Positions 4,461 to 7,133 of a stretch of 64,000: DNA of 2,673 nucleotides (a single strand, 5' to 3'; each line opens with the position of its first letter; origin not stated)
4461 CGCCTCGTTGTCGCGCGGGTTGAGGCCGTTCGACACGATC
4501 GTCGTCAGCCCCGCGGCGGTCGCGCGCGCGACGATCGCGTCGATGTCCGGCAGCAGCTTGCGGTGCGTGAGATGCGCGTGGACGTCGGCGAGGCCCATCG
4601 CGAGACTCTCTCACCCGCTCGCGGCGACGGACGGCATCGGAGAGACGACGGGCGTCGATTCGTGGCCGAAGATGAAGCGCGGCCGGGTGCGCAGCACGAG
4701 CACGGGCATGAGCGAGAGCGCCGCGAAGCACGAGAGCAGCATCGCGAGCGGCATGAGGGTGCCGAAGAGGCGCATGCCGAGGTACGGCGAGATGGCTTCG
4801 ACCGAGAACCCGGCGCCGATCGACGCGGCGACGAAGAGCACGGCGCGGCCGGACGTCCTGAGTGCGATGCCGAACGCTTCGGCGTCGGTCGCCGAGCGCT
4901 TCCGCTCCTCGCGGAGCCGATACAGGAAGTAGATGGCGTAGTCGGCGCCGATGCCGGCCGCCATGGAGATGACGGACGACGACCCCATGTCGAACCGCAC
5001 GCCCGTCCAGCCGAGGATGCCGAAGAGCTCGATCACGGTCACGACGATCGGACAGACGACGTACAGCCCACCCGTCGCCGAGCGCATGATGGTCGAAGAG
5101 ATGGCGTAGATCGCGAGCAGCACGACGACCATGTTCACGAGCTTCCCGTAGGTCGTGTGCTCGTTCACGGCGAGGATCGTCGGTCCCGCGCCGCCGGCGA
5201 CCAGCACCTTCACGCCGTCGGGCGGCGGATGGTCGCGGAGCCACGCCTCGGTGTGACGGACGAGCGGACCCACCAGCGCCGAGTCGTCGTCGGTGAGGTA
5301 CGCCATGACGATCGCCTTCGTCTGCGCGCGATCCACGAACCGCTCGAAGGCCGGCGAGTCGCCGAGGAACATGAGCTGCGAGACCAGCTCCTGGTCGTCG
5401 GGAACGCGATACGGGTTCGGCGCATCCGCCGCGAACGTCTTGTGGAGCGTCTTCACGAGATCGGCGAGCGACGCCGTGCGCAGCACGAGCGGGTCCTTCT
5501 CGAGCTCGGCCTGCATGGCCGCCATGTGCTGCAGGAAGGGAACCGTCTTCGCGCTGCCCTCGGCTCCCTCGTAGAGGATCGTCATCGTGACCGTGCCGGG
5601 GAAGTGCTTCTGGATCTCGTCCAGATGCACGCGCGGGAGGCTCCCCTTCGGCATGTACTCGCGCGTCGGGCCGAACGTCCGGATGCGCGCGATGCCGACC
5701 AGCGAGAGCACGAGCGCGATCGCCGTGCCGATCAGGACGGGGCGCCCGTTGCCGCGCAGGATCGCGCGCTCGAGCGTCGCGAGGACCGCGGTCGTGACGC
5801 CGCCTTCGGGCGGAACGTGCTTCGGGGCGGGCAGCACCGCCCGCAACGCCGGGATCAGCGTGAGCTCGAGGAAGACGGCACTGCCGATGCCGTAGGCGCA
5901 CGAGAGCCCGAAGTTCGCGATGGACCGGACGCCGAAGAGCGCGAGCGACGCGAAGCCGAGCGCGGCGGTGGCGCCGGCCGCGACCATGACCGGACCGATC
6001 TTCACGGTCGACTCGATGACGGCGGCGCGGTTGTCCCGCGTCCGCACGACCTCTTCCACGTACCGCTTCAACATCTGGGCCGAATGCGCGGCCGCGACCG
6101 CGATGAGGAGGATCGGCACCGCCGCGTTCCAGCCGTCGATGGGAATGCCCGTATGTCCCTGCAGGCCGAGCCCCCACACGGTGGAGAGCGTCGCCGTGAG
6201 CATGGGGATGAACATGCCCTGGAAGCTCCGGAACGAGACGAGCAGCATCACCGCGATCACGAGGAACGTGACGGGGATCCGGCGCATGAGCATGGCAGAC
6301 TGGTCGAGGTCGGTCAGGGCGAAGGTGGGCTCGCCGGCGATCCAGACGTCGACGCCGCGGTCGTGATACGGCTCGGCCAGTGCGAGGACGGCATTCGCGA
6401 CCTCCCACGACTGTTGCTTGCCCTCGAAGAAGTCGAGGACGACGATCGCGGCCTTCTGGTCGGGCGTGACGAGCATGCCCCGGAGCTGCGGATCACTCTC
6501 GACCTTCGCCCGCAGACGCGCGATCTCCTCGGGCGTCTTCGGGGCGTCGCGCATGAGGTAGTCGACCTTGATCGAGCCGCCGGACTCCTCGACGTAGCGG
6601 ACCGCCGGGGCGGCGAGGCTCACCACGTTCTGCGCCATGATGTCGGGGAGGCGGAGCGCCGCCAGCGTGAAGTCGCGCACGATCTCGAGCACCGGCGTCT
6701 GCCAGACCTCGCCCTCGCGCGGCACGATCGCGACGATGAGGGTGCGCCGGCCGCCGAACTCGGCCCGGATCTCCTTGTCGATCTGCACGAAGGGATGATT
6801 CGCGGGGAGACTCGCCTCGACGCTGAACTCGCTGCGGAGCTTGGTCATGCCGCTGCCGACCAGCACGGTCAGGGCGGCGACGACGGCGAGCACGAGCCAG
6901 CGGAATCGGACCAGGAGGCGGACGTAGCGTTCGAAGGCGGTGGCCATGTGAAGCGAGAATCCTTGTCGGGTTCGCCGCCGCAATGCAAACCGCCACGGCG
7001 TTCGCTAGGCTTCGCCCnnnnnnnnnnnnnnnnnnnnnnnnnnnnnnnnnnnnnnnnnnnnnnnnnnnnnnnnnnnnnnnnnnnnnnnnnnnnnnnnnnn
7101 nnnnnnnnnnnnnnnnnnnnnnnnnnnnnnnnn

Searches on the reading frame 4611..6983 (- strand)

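Call 3: search_protein_families(library=pfam, proteins=[window:4611-6983:-], max_evalue=0.01)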
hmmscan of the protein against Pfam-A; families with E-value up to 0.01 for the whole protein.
window:4611-6983:- (790 aa): 2 families
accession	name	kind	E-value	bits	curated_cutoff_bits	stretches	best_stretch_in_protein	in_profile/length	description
PF03176.21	MMPL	-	5.4e-44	150.9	20.5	2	149-386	59-304/333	MMPL family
PF12349.14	Sterol-sensing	-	0.00051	20.4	22.3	1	257-379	9-131/153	Sterol-sensing domain of SREBP cleavage-activation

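Call 4: search_protein_families(library=ncbifam, proteins=[window:4611-6983:-], max_evalue=0.01)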
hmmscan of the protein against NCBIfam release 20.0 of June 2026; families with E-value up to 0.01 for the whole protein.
window:4611-6983:- (790 aa): 5 families
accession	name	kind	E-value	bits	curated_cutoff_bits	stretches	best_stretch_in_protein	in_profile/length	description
TIGR00921.1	2A067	subfamily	1.2e-65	221.9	351.9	2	25-384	1-346/733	hydrophobe/amphiphile efflux-3 (HAE3) family transporter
TIGR00833.1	actII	subfamily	3.7e-41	141.3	874.7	2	163-505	102-454/910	MMPL family RND transporter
TIGR03480.1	HpnN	hypoth_equivalog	7.5e-28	97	751.85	2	207-435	245-470/862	hopanoid biosynthesis associated RND transporter like protein HpnN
NF052374.1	HopndTporHpnN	equivalog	5.4e-11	41.3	1100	2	615-769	275-429/858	hopanoid transporter HpnN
NF045600.2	BstA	equivalog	1.8e-06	26.1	1400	1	604-762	275-435/903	sterol transporter cytoplasmic membrane protein BstA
